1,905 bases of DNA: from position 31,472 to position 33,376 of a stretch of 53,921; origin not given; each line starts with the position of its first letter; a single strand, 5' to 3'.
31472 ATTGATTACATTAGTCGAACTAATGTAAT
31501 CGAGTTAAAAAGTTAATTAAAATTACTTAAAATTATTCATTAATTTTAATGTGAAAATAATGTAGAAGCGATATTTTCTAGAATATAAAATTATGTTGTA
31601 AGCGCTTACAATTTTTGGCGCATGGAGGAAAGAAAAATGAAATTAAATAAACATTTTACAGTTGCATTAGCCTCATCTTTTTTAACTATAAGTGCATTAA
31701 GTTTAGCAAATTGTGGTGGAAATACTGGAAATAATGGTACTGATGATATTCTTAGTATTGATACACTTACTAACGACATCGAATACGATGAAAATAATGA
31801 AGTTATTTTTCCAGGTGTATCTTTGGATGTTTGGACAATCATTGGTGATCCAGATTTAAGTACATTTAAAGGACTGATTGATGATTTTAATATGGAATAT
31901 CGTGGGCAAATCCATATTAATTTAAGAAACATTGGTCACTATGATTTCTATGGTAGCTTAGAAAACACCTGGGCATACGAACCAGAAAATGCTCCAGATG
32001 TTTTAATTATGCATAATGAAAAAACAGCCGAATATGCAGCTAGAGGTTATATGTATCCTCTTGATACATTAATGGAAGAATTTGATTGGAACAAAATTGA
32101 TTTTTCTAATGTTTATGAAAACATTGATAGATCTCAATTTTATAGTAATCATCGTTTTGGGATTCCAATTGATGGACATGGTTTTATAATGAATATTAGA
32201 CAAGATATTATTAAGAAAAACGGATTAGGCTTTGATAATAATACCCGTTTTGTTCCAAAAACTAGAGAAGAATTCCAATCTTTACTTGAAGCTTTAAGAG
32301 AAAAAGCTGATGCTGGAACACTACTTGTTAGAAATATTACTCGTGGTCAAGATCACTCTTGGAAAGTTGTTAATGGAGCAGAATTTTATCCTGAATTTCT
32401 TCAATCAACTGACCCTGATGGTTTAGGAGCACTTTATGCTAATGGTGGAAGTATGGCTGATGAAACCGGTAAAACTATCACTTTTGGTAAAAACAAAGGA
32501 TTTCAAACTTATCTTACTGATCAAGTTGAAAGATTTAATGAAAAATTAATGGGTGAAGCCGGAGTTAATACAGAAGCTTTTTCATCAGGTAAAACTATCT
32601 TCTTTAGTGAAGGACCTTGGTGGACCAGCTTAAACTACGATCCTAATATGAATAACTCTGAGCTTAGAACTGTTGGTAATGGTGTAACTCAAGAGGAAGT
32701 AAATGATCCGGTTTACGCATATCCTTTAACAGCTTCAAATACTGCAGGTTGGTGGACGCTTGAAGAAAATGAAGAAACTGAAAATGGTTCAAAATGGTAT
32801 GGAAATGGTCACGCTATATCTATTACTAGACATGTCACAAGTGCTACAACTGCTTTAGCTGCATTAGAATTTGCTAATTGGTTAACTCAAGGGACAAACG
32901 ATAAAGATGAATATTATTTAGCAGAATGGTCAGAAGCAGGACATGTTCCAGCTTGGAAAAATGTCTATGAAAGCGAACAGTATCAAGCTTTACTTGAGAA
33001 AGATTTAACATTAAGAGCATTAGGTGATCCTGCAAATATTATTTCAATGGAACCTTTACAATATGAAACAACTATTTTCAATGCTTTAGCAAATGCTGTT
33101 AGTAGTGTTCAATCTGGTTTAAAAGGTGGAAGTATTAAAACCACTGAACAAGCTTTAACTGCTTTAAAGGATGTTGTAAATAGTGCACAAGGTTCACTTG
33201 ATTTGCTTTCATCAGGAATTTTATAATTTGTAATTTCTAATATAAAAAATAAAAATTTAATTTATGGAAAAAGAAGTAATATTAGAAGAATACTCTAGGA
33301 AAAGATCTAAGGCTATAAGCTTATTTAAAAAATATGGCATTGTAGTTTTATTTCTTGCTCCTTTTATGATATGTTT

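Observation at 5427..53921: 48-kb lipoprotein-anchored glycan-utilisation super-locus with PUL-like logic but no SusC/D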

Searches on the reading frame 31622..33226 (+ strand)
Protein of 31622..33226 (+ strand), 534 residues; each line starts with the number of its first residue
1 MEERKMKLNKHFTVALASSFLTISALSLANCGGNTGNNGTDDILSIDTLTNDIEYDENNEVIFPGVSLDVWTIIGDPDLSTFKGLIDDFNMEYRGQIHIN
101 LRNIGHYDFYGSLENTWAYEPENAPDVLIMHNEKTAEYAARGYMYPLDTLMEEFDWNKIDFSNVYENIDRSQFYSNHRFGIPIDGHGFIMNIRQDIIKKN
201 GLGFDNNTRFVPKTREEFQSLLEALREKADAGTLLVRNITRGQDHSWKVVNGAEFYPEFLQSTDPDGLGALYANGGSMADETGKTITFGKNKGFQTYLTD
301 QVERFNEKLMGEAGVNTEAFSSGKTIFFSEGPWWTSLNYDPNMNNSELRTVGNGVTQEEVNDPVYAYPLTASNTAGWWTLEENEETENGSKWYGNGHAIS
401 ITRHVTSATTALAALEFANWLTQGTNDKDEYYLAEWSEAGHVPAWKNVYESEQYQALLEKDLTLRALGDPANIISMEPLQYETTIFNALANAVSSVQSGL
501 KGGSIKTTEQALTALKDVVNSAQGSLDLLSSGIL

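Call 9: search_protein_families(library=pfam, proteins=[window:31622-33226:+], max_evalue=0.01)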
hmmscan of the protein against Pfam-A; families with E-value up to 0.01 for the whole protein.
window:31622-33226:+ (534 aa): 2 families
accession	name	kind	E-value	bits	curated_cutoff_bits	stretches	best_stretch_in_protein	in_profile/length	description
PF01547.30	SBP_bac_1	-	1.5e-07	32.1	26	1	81-323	9-221/307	Bacterial extracellular solute-binding protein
PF22593.3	SPMIP11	-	0.0041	18.1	25.9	1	358-398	74-115/139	Sperm microtubule inner protein 11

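Call 13: find_related_loci(query=window:31622-33226:+, collection=genome_contigs, flank=10000)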
Query window:31622-33226:+ (534 aa) in genome_contigs; peptide patterns used: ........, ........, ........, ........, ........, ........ (x = any residue, [..] = any of these).
33 stretches matched a pattern, but none encodes a relative of the query by tblastn (E <= 1e-3).

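Call 14: find_homologous_proteins(query=window:31622-33226:+, max_evalue=0.00001)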
Query window:31622-33226:+ (534 aa): 242 proteins with E <= 0.00001 among 8000 candidates; the best 120 are listed.
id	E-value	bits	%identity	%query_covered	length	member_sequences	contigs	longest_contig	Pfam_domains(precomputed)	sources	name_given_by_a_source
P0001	0.0e+0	1169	96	99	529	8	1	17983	PF01547.31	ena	-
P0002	1.8e-210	718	60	99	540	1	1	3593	PF13416.12,PF01547.31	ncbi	-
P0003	7.5e-200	683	58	98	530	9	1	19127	PF01547.31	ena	-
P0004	2.1e-197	675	56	99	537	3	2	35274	-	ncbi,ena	-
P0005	1.8e-194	666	56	98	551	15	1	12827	-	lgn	-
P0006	2.0e-192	659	59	92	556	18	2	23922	-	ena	-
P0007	6.4e-182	624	54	95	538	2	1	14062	PF01547.31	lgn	-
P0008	1.2e-180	620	53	97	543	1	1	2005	-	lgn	-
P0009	5.1e-180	618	56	91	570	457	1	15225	PF01547.31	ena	-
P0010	6.2e-180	618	56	91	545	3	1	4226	-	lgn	-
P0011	2.9e-179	615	56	94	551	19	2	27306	-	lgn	-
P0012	9.0e-179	614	53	93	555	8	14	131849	-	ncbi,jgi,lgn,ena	-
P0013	3.1e-178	612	54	93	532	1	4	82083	PF13416.12,PF01547.31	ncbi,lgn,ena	-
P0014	3.7e-178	612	53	94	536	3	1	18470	PF13416.12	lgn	-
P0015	9.8e-178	610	52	98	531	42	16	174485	PF13416.12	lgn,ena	-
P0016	1.2e-177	610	52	98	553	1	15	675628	-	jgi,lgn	jgi:hypothetical protein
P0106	1.5e-147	511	46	100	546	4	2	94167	-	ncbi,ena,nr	ncbi:MAG: hypothetical protein IJX58_03410 [Clostridia bacterium]|nr:hypothetical protein [Clostridi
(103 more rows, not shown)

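Call 15: find_encoding_contigs(protein=P0001, flank=10000, max_places=3)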
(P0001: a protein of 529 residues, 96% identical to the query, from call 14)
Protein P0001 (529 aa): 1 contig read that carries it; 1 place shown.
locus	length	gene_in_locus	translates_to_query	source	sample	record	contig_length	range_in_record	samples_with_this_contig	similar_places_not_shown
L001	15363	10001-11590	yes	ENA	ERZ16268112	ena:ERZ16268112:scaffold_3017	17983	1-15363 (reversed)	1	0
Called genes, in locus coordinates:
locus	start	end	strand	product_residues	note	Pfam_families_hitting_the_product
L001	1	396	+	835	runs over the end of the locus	PF02368:Big_2 (faint), PF21764:Invasin_D4 (faint)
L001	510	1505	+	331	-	PF00356:LacI, PF13407:Peripla_BP_4 (weak), PF13377:Peripla_BP_3 (faint)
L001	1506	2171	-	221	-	-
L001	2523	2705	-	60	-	-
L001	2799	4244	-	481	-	PF01554:MatE, PF03023:MurJ, PF01554:MatE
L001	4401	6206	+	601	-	PF03629:SASA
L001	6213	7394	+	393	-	PF04616:Glyco_hydro_43, PF22847:Glyco_hydro_43_rel (weak), PF04616:Glyco_hydro_43 (weak)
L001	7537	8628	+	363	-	-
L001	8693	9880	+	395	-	PF06271:RDD (weak)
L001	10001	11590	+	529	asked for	PF01547:SBP_bac_1 (weak)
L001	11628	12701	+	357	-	PF00528:BPD_transp_1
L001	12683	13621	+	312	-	PF00528:BPD_transp_1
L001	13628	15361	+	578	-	?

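Call 16: find_encoding_contigs(protein=P0012, flank=10000, max_places=3)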
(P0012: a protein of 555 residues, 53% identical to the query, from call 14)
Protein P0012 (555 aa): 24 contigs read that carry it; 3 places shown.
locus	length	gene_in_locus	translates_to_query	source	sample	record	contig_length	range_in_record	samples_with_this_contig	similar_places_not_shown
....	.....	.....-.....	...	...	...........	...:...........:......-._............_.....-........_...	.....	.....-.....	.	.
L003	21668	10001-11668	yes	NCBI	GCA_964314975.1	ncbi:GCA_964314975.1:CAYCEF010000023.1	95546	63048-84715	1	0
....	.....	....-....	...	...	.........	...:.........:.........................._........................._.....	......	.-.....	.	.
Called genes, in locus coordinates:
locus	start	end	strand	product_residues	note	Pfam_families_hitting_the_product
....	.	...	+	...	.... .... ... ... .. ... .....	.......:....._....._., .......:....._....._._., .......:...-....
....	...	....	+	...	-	-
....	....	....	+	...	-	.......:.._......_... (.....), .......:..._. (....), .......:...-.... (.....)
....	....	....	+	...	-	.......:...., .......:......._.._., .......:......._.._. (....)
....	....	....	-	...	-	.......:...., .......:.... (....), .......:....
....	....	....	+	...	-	-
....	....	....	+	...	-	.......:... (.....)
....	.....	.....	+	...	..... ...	-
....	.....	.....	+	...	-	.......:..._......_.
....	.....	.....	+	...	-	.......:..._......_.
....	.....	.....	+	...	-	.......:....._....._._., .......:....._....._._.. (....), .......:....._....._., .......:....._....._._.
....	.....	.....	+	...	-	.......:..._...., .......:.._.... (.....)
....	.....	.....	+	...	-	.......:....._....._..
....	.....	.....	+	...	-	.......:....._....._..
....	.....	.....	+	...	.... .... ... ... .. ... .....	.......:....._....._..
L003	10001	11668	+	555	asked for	-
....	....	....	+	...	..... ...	-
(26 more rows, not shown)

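Call 18: find_related_loci(query=A1, collection=genome_contigs, flank=10000)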
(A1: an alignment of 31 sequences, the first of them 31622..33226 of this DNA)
Query A1 (534 aa) in genome_contigs; peptide patterns used: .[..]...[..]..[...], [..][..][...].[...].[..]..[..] (x = any residue, [..] = any of these).
69 stretches matched a pattern; 46 encode a relative of the query (tblastn E <= 1e-3); 46 distinct loci.
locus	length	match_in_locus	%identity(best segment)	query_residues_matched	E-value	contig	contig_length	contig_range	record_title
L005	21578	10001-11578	58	6-529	0e+0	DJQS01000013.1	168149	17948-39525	MAG TPA_asm: Bacillales bacterium UBA6380 UBA6380_contig_415, whole genome shotgun sequence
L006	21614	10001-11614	56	6-534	0e+0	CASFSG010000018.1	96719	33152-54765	uncultured bacterium isolate CO.B31.metabat-bins.33 genome assembly, contig: CO.B31.metabat-bins.33.fa_k141_16379730, wh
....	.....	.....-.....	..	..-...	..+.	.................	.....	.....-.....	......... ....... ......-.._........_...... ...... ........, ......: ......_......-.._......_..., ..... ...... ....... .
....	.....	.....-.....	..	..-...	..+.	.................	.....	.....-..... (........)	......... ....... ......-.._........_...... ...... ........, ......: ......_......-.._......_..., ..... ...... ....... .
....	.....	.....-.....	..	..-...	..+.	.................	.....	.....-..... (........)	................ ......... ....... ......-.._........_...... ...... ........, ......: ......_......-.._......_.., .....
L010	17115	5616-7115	53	34-530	0e+0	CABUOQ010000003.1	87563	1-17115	MAG TPA_asm: uncultured Firmicutes bacterium isolate MGYG-HGUT-04199 genome assembly, contig: GUT_GENOME259479_3, whole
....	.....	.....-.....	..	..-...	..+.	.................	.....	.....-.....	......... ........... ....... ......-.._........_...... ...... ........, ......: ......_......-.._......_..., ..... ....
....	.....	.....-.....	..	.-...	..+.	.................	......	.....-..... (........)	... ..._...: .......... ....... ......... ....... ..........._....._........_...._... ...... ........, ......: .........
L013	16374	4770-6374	52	2-529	0e+0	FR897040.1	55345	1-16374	Coprobacillus sp. CAG:826 genomic scaffold, scf30, whole genome shotgun sequence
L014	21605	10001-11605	52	3-529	0e+0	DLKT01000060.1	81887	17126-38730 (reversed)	MAG TPA_asm: Bacillales bacterium UBA7581 UBA7581_contig_122, whole genome shotgun sequence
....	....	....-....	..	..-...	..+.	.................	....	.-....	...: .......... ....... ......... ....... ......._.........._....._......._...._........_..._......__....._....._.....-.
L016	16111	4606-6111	53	39-531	2e-176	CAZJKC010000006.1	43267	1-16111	MAG TPA_asm: uncultured Staphylococcaceae bacterium isolate SRP225648_co1_349 genome assembly, contig: NODE_1584_length_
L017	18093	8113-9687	50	6-534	1e-174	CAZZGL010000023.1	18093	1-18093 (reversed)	MAG TPA_asm: uncultured Staphylococcaceae bacterium isolate SRP225648_co1_104 genome assembly, contig: NODE_7579_length_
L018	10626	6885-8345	54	49-534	6e-174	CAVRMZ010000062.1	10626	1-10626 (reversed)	MAG: uncultured Bacilli bacterium isolate MFD01299.bin.2.1 genome assembly, contig: contig_89088, whole genome shotgun s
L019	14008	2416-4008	51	16-528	1e-172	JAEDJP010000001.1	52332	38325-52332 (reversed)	MAG: Bacilli bacterium isolate MAG191 NODE_463_length_52332_cov_5.602942, whole genome shotgun sequence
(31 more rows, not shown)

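Call 63: find_encoding_contigs(protein=P0106, flank=10000, max_places=1)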
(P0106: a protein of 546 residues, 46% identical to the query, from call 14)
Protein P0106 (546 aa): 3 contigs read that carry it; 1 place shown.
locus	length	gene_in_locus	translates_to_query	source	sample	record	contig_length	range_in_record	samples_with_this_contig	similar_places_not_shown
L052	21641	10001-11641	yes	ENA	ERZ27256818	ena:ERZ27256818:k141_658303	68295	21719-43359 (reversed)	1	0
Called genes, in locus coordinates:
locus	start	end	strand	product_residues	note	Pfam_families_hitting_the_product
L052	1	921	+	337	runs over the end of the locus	-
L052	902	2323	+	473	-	PF00005:ABC_tran, PF02463:SMC_N (faint), PF13304:AAA_21 (faint)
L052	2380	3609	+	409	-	PF00005:ABC_tran, PF13304:AAA_21 (faint), PF17912:OB_MalK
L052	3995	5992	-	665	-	PF07523:Big_3, PF16227:DUF4886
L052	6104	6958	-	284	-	PF02311:AraC_binding (weak), PF22200:ExsA_N (faint), PF00165:HTH_AraC, PF12833:HTH_18, PF00165:HTH_AraC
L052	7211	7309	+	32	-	-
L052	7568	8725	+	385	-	-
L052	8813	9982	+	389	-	PF06271:RDD (weak)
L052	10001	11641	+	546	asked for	-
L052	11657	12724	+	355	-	PF00528:BPD_transp_1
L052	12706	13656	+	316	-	PF00528:BPD_transp_1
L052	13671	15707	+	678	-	PF00005:ABC_tran, PF03215:Rad17 (faint), PF17912:OB_MalK (faint)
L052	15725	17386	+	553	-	PF04616:Glyco_hydro_43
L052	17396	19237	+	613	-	PF03629:SASA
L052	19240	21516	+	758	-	PF00933:Glyco_hydro_3, PF01915:Glyco_hydro_3_C, PF14310:Fn3-like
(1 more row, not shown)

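Call 64: find_encoding_contigs(protein=P0016, flank=10000, max_places=1)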
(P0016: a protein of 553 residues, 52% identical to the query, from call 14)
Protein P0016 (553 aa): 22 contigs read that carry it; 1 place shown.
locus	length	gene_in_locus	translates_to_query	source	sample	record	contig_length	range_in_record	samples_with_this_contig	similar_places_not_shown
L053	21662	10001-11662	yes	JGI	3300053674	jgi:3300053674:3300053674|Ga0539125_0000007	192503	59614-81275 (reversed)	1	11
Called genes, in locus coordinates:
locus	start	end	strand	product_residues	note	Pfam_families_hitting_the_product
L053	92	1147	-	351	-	PF00657:Lipase_GDSL (weak), PF13472:Lipase_GDSL_2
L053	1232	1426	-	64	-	-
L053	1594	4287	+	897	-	PF02368:Big_2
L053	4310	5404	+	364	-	PF00356:LacI, PF13407:Peripla_BP_4 (weak)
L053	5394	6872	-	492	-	PF01554:MatE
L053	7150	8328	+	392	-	-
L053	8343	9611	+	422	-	PF06271:RDD (faint)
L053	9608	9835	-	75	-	-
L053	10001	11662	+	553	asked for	-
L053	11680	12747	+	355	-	PF00528:BPD_transp_1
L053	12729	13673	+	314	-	PF00528:BPD_transp_1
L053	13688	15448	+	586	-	PF02837:Glyco_hydro_2_N (faint), PF22666:Glyco_hydro_2_N2 (weak), PF00703:Glyco_hydro_2 (weak), PF02836:Glyco_hydro_2_C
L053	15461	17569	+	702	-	PF03215:Rad17 (weak), PF00005:ABC_tran, PF17912:OB_MalK (faint), PF08402:TOBE_2 (faint)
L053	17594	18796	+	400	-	PF04616:Glyco_hydro_43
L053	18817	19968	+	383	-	PF04616:Glyco_hydro_43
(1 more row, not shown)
